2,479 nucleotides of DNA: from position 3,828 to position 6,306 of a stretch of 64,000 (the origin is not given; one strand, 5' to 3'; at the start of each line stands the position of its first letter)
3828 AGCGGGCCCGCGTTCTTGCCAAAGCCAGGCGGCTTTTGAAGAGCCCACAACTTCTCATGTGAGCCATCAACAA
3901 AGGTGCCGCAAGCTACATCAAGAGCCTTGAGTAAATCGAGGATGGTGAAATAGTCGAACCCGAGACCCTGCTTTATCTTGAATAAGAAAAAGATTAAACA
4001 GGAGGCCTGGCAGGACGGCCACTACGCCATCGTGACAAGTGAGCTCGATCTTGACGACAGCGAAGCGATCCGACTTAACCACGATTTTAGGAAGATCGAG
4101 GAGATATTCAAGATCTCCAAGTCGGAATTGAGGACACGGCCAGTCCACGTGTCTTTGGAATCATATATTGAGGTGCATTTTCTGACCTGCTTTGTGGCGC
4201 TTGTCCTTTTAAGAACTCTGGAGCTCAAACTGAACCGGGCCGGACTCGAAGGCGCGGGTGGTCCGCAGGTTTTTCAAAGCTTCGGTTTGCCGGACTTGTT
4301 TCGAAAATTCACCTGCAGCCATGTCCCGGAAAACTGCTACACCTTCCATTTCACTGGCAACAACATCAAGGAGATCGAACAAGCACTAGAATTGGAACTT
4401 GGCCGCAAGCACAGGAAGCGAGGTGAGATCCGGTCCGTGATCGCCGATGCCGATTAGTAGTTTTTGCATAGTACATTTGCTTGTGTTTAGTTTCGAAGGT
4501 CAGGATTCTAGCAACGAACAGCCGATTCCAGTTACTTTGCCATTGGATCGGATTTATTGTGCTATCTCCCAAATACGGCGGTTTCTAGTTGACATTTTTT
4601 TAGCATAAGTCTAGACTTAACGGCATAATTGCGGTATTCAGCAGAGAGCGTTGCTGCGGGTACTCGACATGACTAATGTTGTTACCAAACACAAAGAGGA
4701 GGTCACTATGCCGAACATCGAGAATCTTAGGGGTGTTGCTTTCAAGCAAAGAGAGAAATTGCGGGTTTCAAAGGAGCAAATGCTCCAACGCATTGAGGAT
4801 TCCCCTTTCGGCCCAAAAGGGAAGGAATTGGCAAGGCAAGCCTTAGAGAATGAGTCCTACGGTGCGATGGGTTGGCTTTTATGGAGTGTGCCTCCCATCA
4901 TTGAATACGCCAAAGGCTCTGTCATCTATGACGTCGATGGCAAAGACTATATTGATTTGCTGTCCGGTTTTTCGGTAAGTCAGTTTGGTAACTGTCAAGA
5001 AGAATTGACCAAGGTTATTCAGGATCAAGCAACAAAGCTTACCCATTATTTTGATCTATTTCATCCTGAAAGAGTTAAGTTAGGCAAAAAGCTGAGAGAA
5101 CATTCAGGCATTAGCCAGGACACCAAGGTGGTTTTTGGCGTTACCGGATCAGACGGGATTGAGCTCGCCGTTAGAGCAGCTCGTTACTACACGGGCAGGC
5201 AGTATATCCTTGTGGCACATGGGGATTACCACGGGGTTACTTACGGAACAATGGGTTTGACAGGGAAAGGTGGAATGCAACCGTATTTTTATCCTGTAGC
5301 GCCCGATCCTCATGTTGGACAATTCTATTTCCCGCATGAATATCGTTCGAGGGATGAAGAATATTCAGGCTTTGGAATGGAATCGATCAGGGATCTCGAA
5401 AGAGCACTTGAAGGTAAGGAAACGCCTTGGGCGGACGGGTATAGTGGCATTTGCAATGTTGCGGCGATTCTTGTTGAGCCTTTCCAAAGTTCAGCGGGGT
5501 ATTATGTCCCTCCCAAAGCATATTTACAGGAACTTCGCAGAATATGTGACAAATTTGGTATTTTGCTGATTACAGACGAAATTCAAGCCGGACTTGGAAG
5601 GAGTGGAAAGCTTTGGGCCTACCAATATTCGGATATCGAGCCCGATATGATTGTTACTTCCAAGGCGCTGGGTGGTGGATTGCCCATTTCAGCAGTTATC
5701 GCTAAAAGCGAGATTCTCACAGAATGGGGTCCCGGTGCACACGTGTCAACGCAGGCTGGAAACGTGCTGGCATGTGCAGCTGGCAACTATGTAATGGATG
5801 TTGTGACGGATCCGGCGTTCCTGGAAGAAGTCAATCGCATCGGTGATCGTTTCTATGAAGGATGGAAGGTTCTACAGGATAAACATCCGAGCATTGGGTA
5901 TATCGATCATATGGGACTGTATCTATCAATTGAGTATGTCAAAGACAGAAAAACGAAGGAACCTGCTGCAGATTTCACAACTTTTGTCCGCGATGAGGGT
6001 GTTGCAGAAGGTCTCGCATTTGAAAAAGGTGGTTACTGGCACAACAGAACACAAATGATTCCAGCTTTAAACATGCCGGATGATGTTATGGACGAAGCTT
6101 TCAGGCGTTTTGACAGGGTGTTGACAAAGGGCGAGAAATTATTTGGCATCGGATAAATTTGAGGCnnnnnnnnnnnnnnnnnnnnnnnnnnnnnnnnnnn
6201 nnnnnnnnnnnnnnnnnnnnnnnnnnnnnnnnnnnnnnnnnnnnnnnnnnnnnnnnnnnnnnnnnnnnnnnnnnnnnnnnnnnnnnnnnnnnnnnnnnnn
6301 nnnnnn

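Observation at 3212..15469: A 122-bp direct repeat duplicating the selA/ATP-grasp intergenic region brackets a roughly 12-kb AT-richer insertion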

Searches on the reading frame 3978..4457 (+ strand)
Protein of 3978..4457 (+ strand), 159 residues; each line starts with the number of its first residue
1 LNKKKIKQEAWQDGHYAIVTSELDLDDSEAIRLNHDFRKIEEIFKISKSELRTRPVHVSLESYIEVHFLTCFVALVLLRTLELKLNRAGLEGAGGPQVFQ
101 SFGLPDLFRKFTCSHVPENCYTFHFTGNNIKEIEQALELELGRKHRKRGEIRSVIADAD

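Call 6: search_protein_families(library=pfam, proteins=[window:3978-4457:+])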
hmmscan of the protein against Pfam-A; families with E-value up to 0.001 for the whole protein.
window:3978-4457:+ (159 aa): 0 families

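Call 9: search_protein_families(library=ncbifam, proteins=[window:3978-4457:+], max_evalue=0.01)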
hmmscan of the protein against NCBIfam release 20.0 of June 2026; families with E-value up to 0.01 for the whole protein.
window:3978-4457:+ (159 aa): 1 family
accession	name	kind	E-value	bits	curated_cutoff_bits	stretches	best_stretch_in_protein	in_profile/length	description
NF033559.2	transpos_IS1634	equivalog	2.8e-25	89.3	100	1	2-117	347-456/483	IS1634 family transposase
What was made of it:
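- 3334..4504 (+): Defective IS1634-family element. Both ends are kept, about 224 N-terminal transposase codons are deleted, and the rest carries stops and a frameshift. NCBIfam NF033559 transpos_IS1634, E=7e-12 and 2.8e-25 (call 9).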

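Call 38: find_homologous_proteins(query=window:3978-4457:+, max_evalue=0.00001)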
Query window:3978-4457:+ (159 aa): 8 proteins with E <= 0.00001 among 43 candidates.
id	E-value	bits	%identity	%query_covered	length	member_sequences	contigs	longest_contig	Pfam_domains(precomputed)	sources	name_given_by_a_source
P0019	7.8e-98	343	98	100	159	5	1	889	-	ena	-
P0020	1.9e-79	283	84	99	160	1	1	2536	-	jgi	jgi:hypothetical protein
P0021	2.7e-65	237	73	99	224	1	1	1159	-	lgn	-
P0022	9.7e-63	229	70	99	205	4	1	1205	-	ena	-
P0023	4.0e-44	168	54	96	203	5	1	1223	-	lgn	-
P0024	3.2e-43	165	51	97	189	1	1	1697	-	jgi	jgi:hypothetical protein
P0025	1.0e-42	164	52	97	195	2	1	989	-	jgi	jgi:hypothetical protein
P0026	2.2e-35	140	45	99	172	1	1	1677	-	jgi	-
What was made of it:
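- On IS1634/IS1549-type long variable duplication: Only partial other copies were retrievable (L105, L106; call 38 returned fragments only).
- On IS1634-family transposon insertion: Database hits are all 159-224-aa fragments (call 38).
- No intact IS1634-family transposase was found in the window or retrieved from databases; only fragments came back (call 38).
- Tried and rejected: Search for an intact copy of the IS via the 159-aa remnant: only fragments (call 38).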

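Call 43: search_dna_similar(query=window:3978-4457:+, collection=plasmids, mode=protein, max_rows=15)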
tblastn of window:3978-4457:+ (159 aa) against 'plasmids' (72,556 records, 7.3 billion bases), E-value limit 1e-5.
Records with a match: 18; places in all: 33; records where one place covers at least 80% of the query: 1.
Best place of each record, by identity: <60% 18.
By first word of the organism name: Cereibacter 5; Sulfitobacter 2; Acidiphilium 2; Carnobacterium 1; Lactobacillus 1; Ligilactobacillus 1; Mycoplasmopsis 1; Aliarcobacter 1; Rhodovulum 1; Phaeobacter 1; and 2 more.
By predicted mobility (MOB-suite, as given by PLSDB): non-mobilizable 12; conjugative 5; mobilizable 1.
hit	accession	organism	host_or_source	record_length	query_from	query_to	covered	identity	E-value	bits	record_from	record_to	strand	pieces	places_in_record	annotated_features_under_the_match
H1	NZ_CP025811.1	Sulfitobacter sp. SK025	Marine surface water,North Sea (surface ...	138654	1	135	85%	30.4%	4e-8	58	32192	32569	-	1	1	IS1634 family transposase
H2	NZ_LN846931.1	Carnobacterium maltaromaticum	-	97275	1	85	53%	45.9%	4e-14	76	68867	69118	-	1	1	IS1634 family transposase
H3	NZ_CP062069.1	Lactobacillus johnsonii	swine,cell culture,feces,feces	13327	1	82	52%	45.1%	2e-11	67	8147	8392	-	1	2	IS1634 family transposase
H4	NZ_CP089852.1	Ligilactobacillus salivarius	Pig,faecal sample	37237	1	82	52%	45.1%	2e-11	67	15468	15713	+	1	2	IS1634 family transposase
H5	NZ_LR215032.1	Mycoplasmopsis gallopavonis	Bird (Turkey),Air sacs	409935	13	87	47%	44.0%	2e-7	56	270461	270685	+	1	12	none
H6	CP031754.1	Cereibacter sphaeroides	cell culture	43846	1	89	56%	33.7%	1e-7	57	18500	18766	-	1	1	IS1634 family transposase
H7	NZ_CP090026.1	Cereibacter azotoformans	cell culture,Aquaculture sediment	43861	1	89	56%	33.7%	1e-7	57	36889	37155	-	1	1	IS1634 family transposase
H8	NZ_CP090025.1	Cereibacter azotoformans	cell culture,Aquaculture sediment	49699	1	89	56%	33.7%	1e-7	57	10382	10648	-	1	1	IS1634 family transposase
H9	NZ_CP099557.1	Aliarcobacter cryaerophilus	Chicken meat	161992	1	91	57%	31.9%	2e-7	56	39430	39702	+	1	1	none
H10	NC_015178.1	Acidiphilium multivorum AIU301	-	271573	1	89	56%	31.5%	5e-7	55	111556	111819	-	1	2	IS1634 family transposase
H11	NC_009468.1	Acidiphilium cryptum JF-5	-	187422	1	89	56%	31.5%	5e-7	55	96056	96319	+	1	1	IS1634 family transposase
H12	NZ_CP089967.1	Cereibacter azotoformans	Owen's River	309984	1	89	56%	31.5%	1e-6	54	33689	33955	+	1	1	IS1634 family transposase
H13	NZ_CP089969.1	Cereibacter azotoformans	Owen's River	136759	1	89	56%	31.5%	1e-5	51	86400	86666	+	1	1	none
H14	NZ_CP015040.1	Rhodovulum sp. P5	cell culture,shallow-sea hydrothermal ...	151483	13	89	48%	36.4%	7e-7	55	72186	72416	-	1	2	IS1634 family transposase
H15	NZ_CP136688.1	Sulfitobacter sp. LC.270.F.C4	Macrocystis pyrifera gametophyte,Whole ...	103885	13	89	48%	36.4%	1e-6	54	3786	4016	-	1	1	IS1634 family transposase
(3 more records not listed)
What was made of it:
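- Tried and rejected: Plasmid tblastn gave at most 46% identity (call 43).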

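Call 44: find_encoding_contigs(protein=P0020, flank=3000, max_places=3)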
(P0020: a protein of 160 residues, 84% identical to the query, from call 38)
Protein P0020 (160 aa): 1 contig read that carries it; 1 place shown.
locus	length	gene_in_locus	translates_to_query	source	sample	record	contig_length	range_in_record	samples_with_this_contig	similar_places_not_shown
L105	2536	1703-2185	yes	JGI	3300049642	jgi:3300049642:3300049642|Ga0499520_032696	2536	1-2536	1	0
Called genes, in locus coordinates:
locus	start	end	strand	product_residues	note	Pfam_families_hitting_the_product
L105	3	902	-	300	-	?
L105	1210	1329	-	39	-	-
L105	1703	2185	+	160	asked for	-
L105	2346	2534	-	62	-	?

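Call 45: find_encoding_contigs(protein=P0021, flank=3000, max_places=3)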
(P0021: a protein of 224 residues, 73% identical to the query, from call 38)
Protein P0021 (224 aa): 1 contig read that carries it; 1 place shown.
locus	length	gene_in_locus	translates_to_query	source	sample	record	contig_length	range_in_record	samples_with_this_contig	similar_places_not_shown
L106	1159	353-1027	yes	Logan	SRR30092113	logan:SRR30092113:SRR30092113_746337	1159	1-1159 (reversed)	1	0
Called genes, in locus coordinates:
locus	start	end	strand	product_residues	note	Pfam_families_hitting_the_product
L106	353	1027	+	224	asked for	-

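Call 74: get_annotated_region(hit=H2, flank=2500)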
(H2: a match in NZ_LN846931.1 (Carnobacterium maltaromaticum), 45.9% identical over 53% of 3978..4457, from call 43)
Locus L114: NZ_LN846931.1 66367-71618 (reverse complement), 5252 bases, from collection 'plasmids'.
description: Carnobacterium maltaromaticum strain LMA28 plasmid megaplasmid, complete sequence
organism: Carnobacterium maltaromaticum (NCBI taxid 2751)
taxonomy: Bacteria; Bacillota; Bacilli; Lactobacillales; Carnobacteriaceae; Carnobacterium; Carnobacterium maltaromaticum
host: -; source: -; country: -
typing (MOB-suite, as given by PLSDB): non-mobilizable
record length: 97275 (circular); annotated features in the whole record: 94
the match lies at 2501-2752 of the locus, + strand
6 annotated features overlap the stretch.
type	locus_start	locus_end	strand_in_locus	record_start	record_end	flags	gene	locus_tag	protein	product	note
CDS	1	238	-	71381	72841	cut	-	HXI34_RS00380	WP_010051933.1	glycoside hydrolase family 1 protein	GO:0005975 - carbohydrate metabolic process [Evidence IEA]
CDS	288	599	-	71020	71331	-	-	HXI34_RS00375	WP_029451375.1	PTS lactose/cellobiose transporter subunit IIA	GO:0009401 - phosphoenolpyruvate-dependent sugar phosphotransferase system [Evidence IEA]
CDS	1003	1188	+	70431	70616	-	-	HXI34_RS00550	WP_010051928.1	hypothetical protein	-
CDS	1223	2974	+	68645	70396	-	-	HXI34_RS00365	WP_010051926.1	IS1634 family transposase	-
CDS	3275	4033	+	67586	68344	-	-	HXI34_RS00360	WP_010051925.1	DeoR/GlpR family DNA-binding transcription regulator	-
CDS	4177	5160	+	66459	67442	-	-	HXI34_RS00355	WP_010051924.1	DNA/RNA non-specific endonuclease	-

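Call 81: search_protein_families(library=pfam, proteins=[L105:2346-2534:-], max_evalue=0.1)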
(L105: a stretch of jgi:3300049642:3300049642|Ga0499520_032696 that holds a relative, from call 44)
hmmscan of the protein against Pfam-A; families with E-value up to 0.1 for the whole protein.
L105:2346-2534:- (62 aa): 1 family
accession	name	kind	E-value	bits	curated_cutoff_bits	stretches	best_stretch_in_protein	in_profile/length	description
PF12917.13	YfbR-like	-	9.5e-06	25.8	25.9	1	2-38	146-182/182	5'-deoxynucleotidase YfbR-like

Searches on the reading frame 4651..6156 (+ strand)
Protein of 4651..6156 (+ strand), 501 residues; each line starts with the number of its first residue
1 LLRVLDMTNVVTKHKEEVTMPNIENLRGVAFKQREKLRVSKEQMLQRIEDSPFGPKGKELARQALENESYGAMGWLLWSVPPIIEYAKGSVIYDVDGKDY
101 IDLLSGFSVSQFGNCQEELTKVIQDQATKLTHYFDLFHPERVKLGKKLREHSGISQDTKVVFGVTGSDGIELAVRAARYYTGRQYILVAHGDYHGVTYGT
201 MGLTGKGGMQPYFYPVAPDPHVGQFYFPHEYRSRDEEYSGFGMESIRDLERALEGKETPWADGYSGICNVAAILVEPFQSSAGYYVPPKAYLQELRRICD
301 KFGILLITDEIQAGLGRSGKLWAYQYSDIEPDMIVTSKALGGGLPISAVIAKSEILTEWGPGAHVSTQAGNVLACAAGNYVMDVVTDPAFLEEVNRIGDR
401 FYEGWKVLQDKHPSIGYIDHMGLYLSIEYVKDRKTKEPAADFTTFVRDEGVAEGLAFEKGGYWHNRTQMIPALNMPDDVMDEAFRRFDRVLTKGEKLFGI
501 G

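Call 6: search_protein_families(library=pfam, proteins=[window:4651-6156:+])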
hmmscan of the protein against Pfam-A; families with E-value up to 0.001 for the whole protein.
window:4651-6156:+ (501 aa): 1 family
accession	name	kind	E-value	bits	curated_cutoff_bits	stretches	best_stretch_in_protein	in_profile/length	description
PF00202.27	Aminotran_3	-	2.2e-86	290.5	30.5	1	83-491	12-403/403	Aminotransferase class-III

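Call 9: search_protein_families(library=ncbifam, proteins=[window:4651-6156:+], max_evalue=0.01)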
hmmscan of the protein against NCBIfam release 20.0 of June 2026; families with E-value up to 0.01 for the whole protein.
window:4651-6156:+ (501 aa): 69 families (the best 25 are shown)
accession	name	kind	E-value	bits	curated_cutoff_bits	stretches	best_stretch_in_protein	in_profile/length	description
NF004426.0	PRK05769.1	equivalog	1.8e-90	303.8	552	1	50-492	10-438/441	acetyl ornithine aminotransferase family protein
NF006228.0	PRK08360.1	equivalog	1.1e-84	284.7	608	1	80-494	23-427/443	aspartate aminotransferase family protein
NF005993.0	PRK08117.1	subfamily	3.5e-84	282.9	574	1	84-494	29-430/433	aspartate aminotransferase family protein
TIGR00707.1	argD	subfamily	6.6e-76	255.6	410.05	1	83-491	12-380/381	acetylornithine/succinylornithine family transaminase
NF006368.0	PRK08593.1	equivalog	2.8e-75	253.6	570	1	81-456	27-396/448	aspartate aminotransferase family protein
TIGR00700.1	GABAtrnsam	equivalog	1.6e-71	241.1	506.65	1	84-487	19-414/420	4-aminobutyrate--2-oxoglutarate transaminase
NF002325.0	PRK01278.1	subfamily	5.1e-71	239.4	372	2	269-493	175-388/395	acetylornithine transaminase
NF004714.0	PRK06058.1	subfamily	3.9e-70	236.7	639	1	47-491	13-444/447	4-aminobutyrate--2-oxoglutarate transaminase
NF002874.0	PRK03244.1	equivalog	6.8e-70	235.8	457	2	269-491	183-392/399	acetylornithine transaminase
NF005692.0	PRK07495.1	equivalog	7.7e-70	235.6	724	1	85-492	27-420/425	4-aminobutyrate--2-oxoglutarate transaminase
NF045634.1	LeuMetRace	equivalog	1.1e-68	232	800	1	83-492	26-425/432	leucine/methionine racemase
NF005376.0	PRK06918.1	equivalog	2.2e-68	230.7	676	1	80-492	36-442/451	4-aminobutyrate--2-oxoglutarate transaminase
NF005393.0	PRK06938.1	subfamily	2.3e-68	230.7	671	1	80-493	49-464/469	diaminobutyrate--2-oxoglutarate transaminase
NF004718.0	PRK06062.1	subfamily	9.5e-67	225.5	472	1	81-495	39-450/454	hypothetical protein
NF005272.0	PRK06777.1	equivalog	2.1e-66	224.2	725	1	85-492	27-420/421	4-aminobutyrate--2-oxoglutarate transaminase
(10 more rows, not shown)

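Call 54: find_homologous_proteins(query=window:4708-6156:+, max_evalue=1e-50)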
Query window:4708-6156:+ (482 aa): 1024 proteins with E <= 1e-50 among 8000 candidates; the best 120 are listed.
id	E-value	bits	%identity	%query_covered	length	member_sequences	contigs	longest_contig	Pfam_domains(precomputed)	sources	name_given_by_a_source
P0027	0.0e+0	1117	100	100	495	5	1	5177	PF00202.28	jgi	jgi:4-aminobutyrate aminotransferase-like enzyme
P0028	3.3e-293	991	87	99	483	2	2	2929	PF00202.28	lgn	-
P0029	4.4e-264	895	79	99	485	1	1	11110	PF00202.28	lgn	-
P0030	9.5e-232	788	70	99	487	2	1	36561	PF00202.28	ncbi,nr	ncbi:MAG: aspartate aminotransferase family protein [Clostridiaceae bacterium]|nr:aspartate aminotra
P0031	4.4e-231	786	69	100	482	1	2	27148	PF00202.28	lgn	-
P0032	1.4e-230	784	69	100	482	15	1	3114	PF00202.28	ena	-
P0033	7.3e-230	782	70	99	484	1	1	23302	PF00202.28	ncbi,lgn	-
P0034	2.9e-228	777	71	98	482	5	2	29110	PF00202.28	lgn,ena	-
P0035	8.7e-228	775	71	99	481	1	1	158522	PF00202.28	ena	-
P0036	5.3e-227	773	71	99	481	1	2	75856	PF00202.28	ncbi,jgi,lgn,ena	-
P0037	8.8e-227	772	71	99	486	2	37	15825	PF00202.28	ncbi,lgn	-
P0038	1.3e-224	765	68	99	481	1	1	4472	PF00202.28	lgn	-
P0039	3.1e-224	763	68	99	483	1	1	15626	PF00202.28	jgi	-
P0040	1.1e-223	762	70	99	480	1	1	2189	PF00202.28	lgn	-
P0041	2.1e-223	761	68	99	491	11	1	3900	PF00202.28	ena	-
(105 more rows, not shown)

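Call 55: find_encoding_contigs(protein=P0029, flank=10000, max_places=3)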
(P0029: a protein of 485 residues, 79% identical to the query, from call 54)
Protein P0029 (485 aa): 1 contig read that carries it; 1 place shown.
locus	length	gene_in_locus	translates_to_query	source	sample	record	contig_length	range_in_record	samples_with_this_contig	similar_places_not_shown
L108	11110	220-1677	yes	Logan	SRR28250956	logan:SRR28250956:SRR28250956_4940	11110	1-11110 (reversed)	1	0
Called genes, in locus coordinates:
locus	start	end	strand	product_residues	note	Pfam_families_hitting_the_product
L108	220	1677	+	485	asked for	PF00202:Aminotran_3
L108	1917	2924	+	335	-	PF02733:Dak1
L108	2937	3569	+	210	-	PF02734:Dak2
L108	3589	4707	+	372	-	PF05222:AlaDh_PNT_N, PF01262:AlaDh_PNT_C, PF02826:2-Hacid_dh_C (weak)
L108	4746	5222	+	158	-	-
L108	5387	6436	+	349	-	PF00532:Peripla_BP_1, PF13407:Peripla_BP_4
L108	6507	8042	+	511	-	PF00005:ABC_tran, PF13304:AAA_21 (faint), PF00005:ABC_tran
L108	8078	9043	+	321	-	PF02653:BPD_transp_2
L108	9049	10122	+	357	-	PF00465:Fe-ADH, PF13685:Fe-ADH_2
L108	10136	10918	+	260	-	PF23441:SDR (weak), PF00106:adh_short, PF08659:KR, PF13561:adh_short_C2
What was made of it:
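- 4708..14427 (+): Nine cargo genes: class-III aminotransferase, DhaK, DhaL, a 161-aa unknown, RbsB-like binding protein, ABC ATPase, permease, GldA-like Fe-alcohol dehydrogenase and SDR. The same operon is found elsewhere (L108, call 55).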

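Call 56: find_encoding_contigs(protein=P0030, flank=10000, max_places=3)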
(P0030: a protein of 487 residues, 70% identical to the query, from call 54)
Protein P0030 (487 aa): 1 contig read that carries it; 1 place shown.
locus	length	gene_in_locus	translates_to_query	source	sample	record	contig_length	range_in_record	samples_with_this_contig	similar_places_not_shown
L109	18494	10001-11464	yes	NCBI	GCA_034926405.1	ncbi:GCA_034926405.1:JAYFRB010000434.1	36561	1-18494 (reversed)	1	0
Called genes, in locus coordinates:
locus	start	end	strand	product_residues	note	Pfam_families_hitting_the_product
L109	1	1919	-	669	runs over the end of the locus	PF17202:sCache_3_3, PF00990:GGDEF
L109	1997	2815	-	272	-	PF01976:DUF116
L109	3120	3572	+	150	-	-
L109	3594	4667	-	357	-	PF00890:FAD_binding_2 (weak), PF01266:DAO, PF01494:FAD_binding_3 (faint), PF03486:HI0933_like (weak), PF07992:Pyr_redox_2 (weak), PF13450:NAD_binding_8 (weak)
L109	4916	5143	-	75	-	-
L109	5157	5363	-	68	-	-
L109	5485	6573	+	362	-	PF01266:DAO (faint), PF13450:NAD_binding_8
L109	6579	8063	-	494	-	PF08239:SH3_3, PF13200:DUF4015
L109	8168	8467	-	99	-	-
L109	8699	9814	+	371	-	PF02423:OCD_Mu_crystall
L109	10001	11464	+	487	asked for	PF00202:Aminotran_3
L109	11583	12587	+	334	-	PF02733:Dak1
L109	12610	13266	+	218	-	PF02734:Dak2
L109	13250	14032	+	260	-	PF00106:adh_short, PF08659:KR, PF23441:SDR, PF13561:adh_short_C2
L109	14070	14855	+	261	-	PF00106:adh_short, PF08659:KR (weak), PF13561:adh_short_C2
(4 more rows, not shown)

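Call 58: find_encoding_contigs(protein=P0028, flank=3000, max_places=3)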
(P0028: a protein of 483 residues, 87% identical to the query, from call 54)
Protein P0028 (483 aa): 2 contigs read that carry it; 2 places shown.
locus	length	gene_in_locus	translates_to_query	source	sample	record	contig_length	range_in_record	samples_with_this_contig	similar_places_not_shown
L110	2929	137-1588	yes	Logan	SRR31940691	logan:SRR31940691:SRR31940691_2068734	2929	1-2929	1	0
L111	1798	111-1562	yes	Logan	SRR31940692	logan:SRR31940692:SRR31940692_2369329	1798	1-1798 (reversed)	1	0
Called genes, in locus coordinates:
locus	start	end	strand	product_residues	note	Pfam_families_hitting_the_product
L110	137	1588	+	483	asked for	PF00202:Aminotran_3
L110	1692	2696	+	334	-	PF02733:Dak1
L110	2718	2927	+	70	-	?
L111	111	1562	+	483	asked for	PF00202:Aminotran_3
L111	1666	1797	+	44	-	?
